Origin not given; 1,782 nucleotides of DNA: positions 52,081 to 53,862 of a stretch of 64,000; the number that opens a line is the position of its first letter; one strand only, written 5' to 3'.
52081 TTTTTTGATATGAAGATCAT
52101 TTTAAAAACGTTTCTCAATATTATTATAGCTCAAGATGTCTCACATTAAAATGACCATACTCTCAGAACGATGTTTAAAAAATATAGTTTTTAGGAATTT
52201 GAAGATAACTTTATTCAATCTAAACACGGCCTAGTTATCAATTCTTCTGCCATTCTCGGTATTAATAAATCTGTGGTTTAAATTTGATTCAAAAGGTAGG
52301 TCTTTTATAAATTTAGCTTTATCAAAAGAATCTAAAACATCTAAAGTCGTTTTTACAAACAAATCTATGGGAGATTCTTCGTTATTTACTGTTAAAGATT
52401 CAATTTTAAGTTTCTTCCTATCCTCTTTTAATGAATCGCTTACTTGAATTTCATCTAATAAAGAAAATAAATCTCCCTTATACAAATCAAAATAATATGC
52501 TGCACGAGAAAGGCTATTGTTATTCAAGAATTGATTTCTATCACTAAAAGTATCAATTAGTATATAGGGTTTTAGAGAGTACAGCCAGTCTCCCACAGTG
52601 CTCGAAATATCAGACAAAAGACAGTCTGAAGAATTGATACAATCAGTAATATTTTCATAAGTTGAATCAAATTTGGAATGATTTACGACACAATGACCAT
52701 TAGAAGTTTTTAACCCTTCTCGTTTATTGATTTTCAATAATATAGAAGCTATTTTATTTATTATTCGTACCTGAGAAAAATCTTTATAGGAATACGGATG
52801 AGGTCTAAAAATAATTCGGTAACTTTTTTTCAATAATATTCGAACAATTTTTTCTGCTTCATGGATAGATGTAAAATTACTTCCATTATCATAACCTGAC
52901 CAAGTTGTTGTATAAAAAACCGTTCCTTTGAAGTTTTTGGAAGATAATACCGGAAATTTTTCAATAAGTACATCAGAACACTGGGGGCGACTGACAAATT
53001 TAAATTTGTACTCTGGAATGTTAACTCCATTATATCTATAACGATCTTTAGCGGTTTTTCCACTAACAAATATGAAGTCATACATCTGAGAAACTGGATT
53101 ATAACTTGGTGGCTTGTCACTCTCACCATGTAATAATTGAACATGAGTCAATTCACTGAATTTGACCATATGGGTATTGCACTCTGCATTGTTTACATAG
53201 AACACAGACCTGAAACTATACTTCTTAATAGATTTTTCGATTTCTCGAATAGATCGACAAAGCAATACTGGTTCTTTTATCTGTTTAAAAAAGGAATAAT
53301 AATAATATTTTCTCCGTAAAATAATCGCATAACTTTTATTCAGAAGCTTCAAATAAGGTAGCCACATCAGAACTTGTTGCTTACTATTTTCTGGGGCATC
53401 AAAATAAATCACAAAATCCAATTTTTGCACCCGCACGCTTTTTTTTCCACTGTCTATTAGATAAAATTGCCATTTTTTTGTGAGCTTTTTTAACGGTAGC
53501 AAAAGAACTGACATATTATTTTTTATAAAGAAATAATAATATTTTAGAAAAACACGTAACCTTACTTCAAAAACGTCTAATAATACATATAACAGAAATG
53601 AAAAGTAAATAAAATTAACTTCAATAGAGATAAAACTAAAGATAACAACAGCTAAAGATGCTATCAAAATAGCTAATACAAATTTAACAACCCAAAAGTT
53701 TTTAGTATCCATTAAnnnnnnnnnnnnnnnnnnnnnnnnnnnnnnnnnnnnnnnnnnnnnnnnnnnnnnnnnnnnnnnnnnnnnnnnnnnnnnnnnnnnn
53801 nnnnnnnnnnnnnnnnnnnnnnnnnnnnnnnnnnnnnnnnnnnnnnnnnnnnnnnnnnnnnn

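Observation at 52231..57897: AT-rich six-gene cassette for a teichoic-acid-like poly(ribitol/polyol phosphate) polymer in a Gram-negative, without any Leloir glycosyltransferase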

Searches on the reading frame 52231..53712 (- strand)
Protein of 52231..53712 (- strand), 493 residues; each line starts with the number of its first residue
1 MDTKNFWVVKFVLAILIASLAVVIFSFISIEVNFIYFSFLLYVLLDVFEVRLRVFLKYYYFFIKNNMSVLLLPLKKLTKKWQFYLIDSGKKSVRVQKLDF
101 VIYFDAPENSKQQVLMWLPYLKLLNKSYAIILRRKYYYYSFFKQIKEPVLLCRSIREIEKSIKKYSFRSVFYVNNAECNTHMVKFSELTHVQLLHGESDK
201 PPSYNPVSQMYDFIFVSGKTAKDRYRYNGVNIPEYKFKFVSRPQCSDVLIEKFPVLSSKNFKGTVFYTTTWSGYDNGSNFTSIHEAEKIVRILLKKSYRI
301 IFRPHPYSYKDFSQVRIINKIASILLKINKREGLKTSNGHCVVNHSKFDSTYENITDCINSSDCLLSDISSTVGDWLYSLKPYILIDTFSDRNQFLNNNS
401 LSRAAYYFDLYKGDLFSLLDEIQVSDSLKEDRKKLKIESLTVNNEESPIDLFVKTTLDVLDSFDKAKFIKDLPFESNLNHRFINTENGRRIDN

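Call 3: search_protein_families(library=pfam, proteins=[window:52231-53712:-], max_evalue=0.01)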
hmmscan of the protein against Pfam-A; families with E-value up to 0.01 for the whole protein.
window:52231-53712:- (493 aa): 1 family
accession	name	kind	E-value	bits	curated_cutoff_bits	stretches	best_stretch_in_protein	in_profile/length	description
PF04464.20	Glyphos_transf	-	2.4e-07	30.5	22.1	1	253-385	186-291/367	CDP-Glycerol:Poly(glycerophosphate) glycerophosphotransferase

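Call 4: search_protein_families(library=ncbifam, proteins=[window:52231-53712:-], max_evalue=0.01)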
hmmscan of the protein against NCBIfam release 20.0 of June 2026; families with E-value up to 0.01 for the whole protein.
window:52231-53712:- (493 aa): 0 families

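Call 7: find_encoding_contigs(protein=window:52231-53712:-, flank=10000, max_places=6)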
Protein window:52231-53712:- (493 aa): no gene with exactly this product is on record in the collection.

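Call 9: find_homologous_proteins(query=window:52231-53712:-, max_evalue=0.001)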
Query window:52231-53712:- (493 aa): 402 proteins with E <= 0.001 among 8000 candidates; the best 120 are listed.
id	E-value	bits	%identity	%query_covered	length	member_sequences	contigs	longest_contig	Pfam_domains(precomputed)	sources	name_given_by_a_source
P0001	0.0e+0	1095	100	100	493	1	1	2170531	PF04464.21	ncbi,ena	-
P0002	4.6e-149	516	54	95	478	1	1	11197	-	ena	-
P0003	1.5e-98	349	45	74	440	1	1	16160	PF04464.21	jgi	-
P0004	2.3e-93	332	38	94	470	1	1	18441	PF04464.21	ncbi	-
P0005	9.1e-93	330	44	75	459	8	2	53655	PF04464.21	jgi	jgi:hypothetical protein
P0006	2.8e-92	328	43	75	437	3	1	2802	PF04464.21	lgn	-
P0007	4.4e-88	315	41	74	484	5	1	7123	PF04464.21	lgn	-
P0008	7.3e-88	314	41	76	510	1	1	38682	PF04464.21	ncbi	-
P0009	2.6e-87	312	35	94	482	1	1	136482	PF04464.21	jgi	jgi:hypothetical protein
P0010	3.1e-84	302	39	78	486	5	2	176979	-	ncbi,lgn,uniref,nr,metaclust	ncbi:hypothetical protein [Rhizobium sp. NFR03]|uniref:hypothetical protein n=1 Tax=Rhizobium sp. NF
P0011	8.5e-80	287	41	75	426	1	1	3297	PF04464.21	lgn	-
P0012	1.5e-77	280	38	75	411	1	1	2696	PF04464.21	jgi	jgi:hypothetical protein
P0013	1.0e-76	277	38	81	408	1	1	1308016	-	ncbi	-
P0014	1.6e-75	273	41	72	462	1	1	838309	PF04464.21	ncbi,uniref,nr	ncbi:CDP-glycerol glycerophosphotransferase family protein [Shewanella electrodiphila]|uniref:CDP-gl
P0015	3.7e-72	262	39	74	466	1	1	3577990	PF04464.21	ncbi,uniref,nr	ncbi:MAG: CDP-glycerol glycerophosphotransferase family protein [Devosia sp.]|uniref:CDP-glycerol gl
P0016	8.5e-72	261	32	76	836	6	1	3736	PF04464.21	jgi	jgi:CDP-glycerol glycerophosphotransferase (TagB/SpsB family)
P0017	2.4e-69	253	40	70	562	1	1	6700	PF04464.21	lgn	-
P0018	2.8e-69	253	37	75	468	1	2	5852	PF04464.21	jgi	jgi:CDP-Glycerol:Poly(glycerophosphate) glycerophosphotransferase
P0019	4.5e-69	252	38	68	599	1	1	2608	PF04464.21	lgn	-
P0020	1.6e-68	250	36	79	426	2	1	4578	PF04464.21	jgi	jgi:hypothetical protein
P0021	1.4e-67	247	35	81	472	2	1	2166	PF04464.21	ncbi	ncbi:MAG: CDP-glycerol glycerophosphotransferase family protein, partial [Micromonosporaceae bacteri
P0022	4.3e-67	245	39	74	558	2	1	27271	PF04464.21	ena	-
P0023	6.1e-67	245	38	74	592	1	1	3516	PF04464.21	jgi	jgi:hypothetical protein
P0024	6.8e-67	245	38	68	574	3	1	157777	PF04464.21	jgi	jgi:hypothetical protein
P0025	8.5e-67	244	33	82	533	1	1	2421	PF04464.21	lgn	-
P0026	9.3e-67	244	38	68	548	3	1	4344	PF04464.21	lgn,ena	-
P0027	1.7e-66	243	35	72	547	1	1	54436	PF04464.21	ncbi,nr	ncbi:MAG: CDP-glycerol glycerophosphotransferase [Streptosporangiales bacterium]|nr:CDP-glycerol gly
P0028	1.8e-66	243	37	68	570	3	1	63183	PF04464.21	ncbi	ncbi:MAG TPA: CDP-glycerol glycerophosphotransferase family protein [Micromonosporaceae bacterium]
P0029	4.0e-66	242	36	73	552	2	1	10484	PF04464.21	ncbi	ncbi:MAG TPA: CDP-glycerol glycerophosphotransferase family protein [Micromonosporaceae bacterium]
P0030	6.0e-66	242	32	83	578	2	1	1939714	PF04464.21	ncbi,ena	-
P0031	7.0e-66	241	37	72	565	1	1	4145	PF04464.21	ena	-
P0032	1.1e-65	241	40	68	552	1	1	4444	PF04464.21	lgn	-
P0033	1.3e-65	241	40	68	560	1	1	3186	PF04464.21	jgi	jgi:hypothetical protein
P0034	1.4e-65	240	37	68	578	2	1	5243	PF04464.21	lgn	-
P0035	1.6e-65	240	40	68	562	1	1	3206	PF04464.21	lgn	-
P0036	5.1e-65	239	37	73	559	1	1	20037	PF04464.21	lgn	-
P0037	7.2e-65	238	36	74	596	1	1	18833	PF04464.21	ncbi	-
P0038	1.5e-64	237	37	71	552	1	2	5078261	PF04464.21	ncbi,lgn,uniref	ncbi:CDP-glycerol glycerophosphotransferase family protein [Salininema proteolyticum]|uniref:CDP-gly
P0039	2.3e-64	236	38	68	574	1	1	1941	PF04464.21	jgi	jgi:hypothetical protein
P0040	2.3e-64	236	35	80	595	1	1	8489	PF04464.21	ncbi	-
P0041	2.3e-64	236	39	68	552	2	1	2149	PF04464.21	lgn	-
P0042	4.0e-64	236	30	75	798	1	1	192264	PF04464.21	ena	-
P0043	4.9e-64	235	34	73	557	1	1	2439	PF04464.21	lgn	-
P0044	5.0e-64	235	36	75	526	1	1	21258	PF04464.21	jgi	jgi:hypothetical protein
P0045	6.2e-64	235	36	72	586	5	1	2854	PF04464.21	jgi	jgi:hypothetical protein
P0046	6.4e-64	235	34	75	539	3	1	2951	PF04464.21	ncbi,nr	ncbi:MAG: CDP-glycerol glycerophosphotransferase family protein, partial [Streptosporangiales bacter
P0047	6.9e-64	235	36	72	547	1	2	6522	PF04464.21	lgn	-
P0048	7.1e-64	235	36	68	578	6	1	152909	PF04464.21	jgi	-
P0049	1.6e-63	234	36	74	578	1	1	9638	PF04464.21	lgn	-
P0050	5.6e-63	232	38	69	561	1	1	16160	PF04464.21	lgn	-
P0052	6.5e-63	232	37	68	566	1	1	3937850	PF04464.21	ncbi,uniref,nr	ncbi:CDP-glycerol glycerophosphotransferase family protein [Natronoglycomyces albus]|uniref:CDP-glyc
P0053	6.5e-63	232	37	68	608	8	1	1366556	PF04464.21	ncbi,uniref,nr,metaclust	ncbi:CDP-glycerol glycerophosphotransferase family protein [Brachybacterium squillarum]|uniref:CDP-g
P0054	7.0e-63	232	37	72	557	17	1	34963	PF04464.21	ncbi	-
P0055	7.1e-63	232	33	86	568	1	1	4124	PF04464.21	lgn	-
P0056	7.5e-63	231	36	72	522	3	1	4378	PF04464.21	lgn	-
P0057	8.7e-63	231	37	68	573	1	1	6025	PF04464.21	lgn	-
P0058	1.2e-62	231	35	72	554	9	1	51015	PF04464.21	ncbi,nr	ncbi:MAG TPA: CDP-glycerol glycerophosphotransferase family protein [Ruania sp.]|nr:CDP-glycerol gly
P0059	1.3e-62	231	36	70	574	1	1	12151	PF04464.21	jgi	jgi:hypothetical protein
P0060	1.5e-62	230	36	75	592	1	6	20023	PF04464.21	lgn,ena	-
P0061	1.7e-62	230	37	73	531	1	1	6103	PF04464.21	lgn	-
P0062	1.7e-62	230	35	73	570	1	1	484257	PF04464.21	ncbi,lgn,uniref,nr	ncbi:CDP-glycerol glycerophosphotransferase family protein [Marinobacter sp. AL4B]|uniref:CDP-glycer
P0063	2.2e-62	230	37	69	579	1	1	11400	PF04464.21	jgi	jgi:hypothetical protein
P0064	2.5e-62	230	38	69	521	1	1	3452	PF04464.21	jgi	-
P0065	2.5e-62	230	37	74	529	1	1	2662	PF04464.21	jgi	jgi:hypothetical protein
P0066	3.2e-62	229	34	78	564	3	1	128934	PF04464.21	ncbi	ncbi:CDP-glycerol glycerophosphotransferase family protein [Glycomyces halotolerans]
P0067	3.6e-62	229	35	70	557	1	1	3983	PF04464.21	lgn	-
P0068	3.6e-62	229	37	68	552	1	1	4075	PF04464.21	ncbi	ncbi:MAG: CDP-glycerol glycerophosphotransferase family protein, partial [Micromonosporaceae bacteri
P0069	5.3e-62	229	37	75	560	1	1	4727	PF04464.21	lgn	-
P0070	6.2e-62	228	38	68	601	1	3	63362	PF04464.21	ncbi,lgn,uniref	ncbi:CDP-glycerol glycerophosphotransferase family protein [Brachybacterium tyrofermentans]|uniref:C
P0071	6.4e-62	228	37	69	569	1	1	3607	PF04464.21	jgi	jgi:CDP-Glycerol:Poly(glycerophosphate) glycerophosphotransferase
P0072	9.0e-62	228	35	74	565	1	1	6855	PF04464.21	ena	-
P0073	1.3e-61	227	36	71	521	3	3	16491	PF04464.21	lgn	-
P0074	1.4e-61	227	35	74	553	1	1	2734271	PF04464.21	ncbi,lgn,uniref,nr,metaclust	ncbi:CDP-glycerol glycerophosphotransferase family protein [Demetria terragena]|uniref:CDP-glycerol 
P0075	1.6e-61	227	33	78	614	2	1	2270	PF04464.21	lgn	-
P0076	1.7e-61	227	38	68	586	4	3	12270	PF04464.21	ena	-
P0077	2.0e-61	227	35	73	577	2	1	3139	PF04464.21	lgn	-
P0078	2.5e-61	226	37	60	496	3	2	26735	PF04464.21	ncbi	ncbi:MAG: CDP-glycerol glycerophosphotransferase family protein, partial [Micromonosporaceae bacteri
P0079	3.1e-61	226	35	74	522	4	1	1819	PF04464.21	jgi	jgi:hypothetical protein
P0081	5.6e-61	225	38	73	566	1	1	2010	PF04464.21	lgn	-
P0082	8.4e-61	225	37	74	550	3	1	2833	PF04464.21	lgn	-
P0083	8.4e-61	225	36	74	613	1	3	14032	PF04464.21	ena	-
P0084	9.2e-61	225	36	70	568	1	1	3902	PF04464.21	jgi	jgi:hypothetical protein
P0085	1.2e-60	224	37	68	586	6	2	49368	PF04464.21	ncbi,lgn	ncbi:MAG: CDP-glycerol glycerophosphotransferase family protein [Brachybacterium sp.]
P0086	1.3e-60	224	36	73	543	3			PF04464.21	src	-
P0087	1.4e-60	224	39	65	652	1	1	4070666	PF04464.21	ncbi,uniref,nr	ncbi:CDP-glycerol glycerophosphotransferase family protein [Brachybacterium halotolerans subsp. kimc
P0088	1.4e-60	224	37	70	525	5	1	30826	PF04464.21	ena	-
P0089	1.5e-60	224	37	68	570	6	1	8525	PF04464.21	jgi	-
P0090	1.6e-60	224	36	69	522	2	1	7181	PF04464.21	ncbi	-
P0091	1.8e-60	224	36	76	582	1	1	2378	PF04464.21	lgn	-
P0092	1.9e-60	224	36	72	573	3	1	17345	PF04464.21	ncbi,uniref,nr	ncbi:MAG TPA: CDP-glycerol glycerophosphotransferase family protein [Candidatus Avipropionibacterium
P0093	2.4e-60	223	38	64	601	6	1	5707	PF04464.21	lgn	-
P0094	2.5e-60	223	36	76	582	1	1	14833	PF04464.21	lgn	-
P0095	2.8e-60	223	37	68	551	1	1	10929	PF04464.21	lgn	-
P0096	3.5e-60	223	37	68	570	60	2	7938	PF04464.21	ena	-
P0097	3.9e-60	222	35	70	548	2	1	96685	PF04464.21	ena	-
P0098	4.9e-60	222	36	73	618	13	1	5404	PF04464.21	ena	-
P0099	5.5e-60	222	36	72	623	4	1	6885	PF04464.21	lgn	-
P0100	6.1e-60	222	37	68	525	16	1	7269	PF04464.21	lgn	-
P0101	8.5e-60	221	38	64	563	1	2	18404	PF04464.21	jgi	jgi:hypothetical protein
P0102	9.2e-60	221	43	59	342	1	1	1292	PF04464.21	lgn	-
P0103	1.0e-59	221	32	69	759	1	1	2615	PF04464.21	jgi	jgi:hypothetical protein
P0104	1.4e-59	221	37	68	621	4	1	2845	PF04464.21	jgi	jgi:hypothetical protein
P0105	1.5e-59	221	41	61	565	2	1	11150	PF04464.21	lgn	-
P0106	1.6e-59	220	37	69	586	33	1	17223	PF04464.21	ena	-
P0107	1.9e-59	220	34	75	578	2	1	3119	PF04464.21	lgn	-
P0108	1.9e-59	220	35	70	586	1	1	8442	PF04464.21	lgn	-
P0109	2.3e-59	220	37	68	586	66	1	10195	PF04464.21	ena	-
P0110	2.4e-59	220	38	70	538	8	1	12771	PF04464.21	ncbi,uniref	ncbi:CDP-glycerol glycerophosphotransferase family protein [Brachybacterium alimentarium]|uniref:CDP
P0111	3.8e-59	219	36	68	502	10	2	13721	PF04464.21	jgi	jgi:hypothetical protein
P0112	4.8e-59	219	35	80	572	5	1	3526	PF04464.21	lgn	-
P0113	4.8e-59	219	36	68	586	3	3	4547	PF04464.21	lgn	-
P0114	5.3e-59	219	34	70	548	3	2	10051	PF04464.21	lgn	-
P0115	5.9e-59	219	37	73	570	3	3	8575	PF04464.21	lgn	-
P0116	7.6e-59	218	36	70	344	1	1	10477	PF04464.21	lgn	-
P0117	8.0e-59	218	36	62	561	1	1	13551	PF04464.21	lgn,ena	-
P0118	8.0e-59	218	37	70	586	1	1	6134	PF04464.21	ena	-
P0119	8.8e-59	218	34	75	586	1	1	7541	PF04464.21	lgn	-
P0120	9.3e-59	218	36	71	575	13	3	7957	PF04464.21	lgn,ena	-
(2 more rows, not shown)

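Call 10: find_encoding_contigs(protein=P0001, flank=10000, max_places=4)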
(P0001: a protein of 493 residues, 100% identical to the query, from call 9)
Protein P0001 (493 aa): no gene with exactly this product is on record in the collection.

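Call 11: find_encoding_contigs(protein=P0002, flank=10000, max_places=4)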
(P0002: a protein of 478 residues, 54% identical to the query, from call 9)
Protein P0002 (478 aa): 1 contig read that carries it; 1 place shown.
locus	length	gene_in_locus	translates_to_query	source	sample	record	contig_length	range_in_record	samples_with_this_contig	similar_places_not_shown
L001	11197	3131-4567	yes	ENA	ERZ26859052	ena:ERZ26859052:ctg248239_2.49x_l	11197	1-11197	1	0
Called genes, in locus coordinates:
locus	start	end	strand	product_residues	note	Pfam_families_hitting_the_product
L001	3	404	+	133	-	?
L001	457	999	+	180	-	-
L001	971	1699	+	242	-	-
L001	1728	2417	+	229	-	PF01128:IspD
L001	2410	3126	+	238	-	PF00106:adh_short, PF08659:KR, PF23441:SDR, PF13561:adh_short_C2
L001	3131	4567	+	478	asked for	-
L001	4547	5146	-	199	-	PF02397:Bac_transf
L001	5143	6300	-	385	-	PF01041:DegT_DnrJ_EryC1, PF00155:Aminotran_1_2 (faint), PF01212:Beta_elim_lyase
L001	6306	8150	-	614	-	PF13727:CoA_binding_3, PF02629:CoA_binding (weak), PF01073:3Beta_HSD, PF01370:Epimerase, PF02719:Polysacc_synt_2, PF04321:RmlD_sub_bind, PF07993:NAD_binding_4 (faint), PF16363:GDP_Man_Dehyd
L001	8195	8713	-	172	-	PF04932:Wzy_C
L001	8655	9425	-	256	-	-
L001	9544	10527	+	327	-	PF03706:LPG_synthase_TM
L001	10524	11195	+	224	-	?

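Call 14: find_related_loci(query=A1, collection=genome_contigs, flank=10000)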
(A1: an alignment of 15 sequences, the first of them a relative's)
Query A1 (493 aa) in genome_contigs; peptide patterns used: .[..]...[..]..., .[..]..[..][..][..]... (x = any residue, [..] = any of these).
153 stretches matched a pattern; 149 encode a relative of the query (tblastn E <= 1e-3); the best 80 are kept; 79 distinct loci.
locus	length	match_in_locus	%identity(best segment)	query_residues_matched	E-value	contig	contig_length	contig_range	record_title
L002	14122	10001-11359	38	8-470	3e-99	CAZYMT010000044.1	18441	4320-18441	MAG TPA_asm: uncultured Rhodobacterales bacterium isolate binchicken_co67_246 genome assembly, contig: NODE_3029_length_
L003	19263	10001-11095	45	96-466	4e-99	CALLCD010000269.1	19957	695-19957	MAG: uncultured Hyphomonadaceae bacterium isolate H2_Bin_Bin_110_1_1 genome assembly, contig: c_000000059977, whole geno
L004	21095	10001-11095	44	96-466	4e-98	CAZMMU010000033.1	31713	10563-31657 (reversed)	MAG TPA_asm: uncultured Hyphomonas sp. isolate SRP268394_co1_7 genome assembly, contig: NODE_2352_length_31713_cov_12.59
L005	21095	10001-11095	42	99-472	4e-97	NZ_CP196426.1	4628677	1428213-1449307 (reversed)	Pararhizobium sp. O133 chromosome 1, complete sequence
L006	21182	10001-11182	41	100-472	2e-92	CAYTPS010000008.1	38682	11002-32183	MAG TPA_asm: uncultured Pirellulaceae bacterium isolate SRP268394_co2_28 genome assembly, contig: NODE_1343_length_38682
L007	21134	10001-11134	39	99-482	4e-91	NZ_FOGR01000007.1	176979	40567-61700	Rhizobium sp. NFR03, whole genome shotgun sequence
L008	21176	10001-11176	38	76-472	4e-84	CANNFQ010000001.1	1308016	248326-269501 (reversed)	uncultured Rhodobacteraceae bacterium isolate 2-1073.fasta genome assembly, contig: NODE_1, whole genome shotgun sequenc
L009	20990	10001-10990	39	100-436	3e-82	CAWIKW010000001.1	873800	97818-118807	MAG: uncultured Actinomycetota bacterium isolate MFD04967.bin.1.30 genome assembly, contig: contig_14360, whole genome s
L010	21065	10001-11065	41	98-454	3e-80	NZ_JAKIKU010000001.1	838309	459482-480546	Shewanella electrodiphila strain DSM 24955 contig00001, whole genome shotgun sequence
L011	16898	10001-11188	35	37-436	2e-79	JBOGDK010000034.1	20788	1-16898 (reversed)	MAG: Micromonosporaceae bacterium isolate SD8018_concoct.bin.17 NODE_98_length_20788_cov_3.736557, whole genome shotgun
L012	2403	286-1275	38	100-436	4e-81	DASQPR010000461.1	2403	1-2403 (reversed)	MAG TPA_asm: Micromonosporaceae bacterium isolate SMAG_U10835 k141_257683, whole genome shotgun sequence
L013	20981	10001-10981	37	100-436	1e-77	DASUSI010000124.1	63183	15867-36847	MAG TPA_asm: Micromonosporaceae bacterium isolate SMAG_U1732 k141_952448, whole genome shotgun sequence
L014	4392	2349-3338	35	100-436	5e-75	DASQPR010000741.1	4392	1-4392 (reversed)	MAG TPA_asm: Micromonosporaceae bacterium isolate SMAG_U10835 k141_226397, whole genome shotgun sequence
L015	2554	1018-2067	35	100-456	2e-76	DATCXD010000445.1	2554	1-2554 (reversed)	MAG TPA_asm: Micromonosporaceae bacterium isolate SMAG_U7430 k141_310819, whole genome shotgun sequence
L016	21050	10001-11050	34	100-456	6e-75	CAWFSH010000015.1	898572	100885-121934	MAG: uncultured Actinomycetota bacterium isolate MFD00822.bin.2.121 genome assembly, contig: contig_86958, whole genome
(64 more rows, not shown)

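Call 19: search_solved_structures(query=window:52231-53712:-, max_evalue=1, show_alignments=2)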
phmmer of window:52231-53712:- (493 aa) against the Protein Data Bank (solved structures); distinct sequences matched with E-value up to 1: 0.
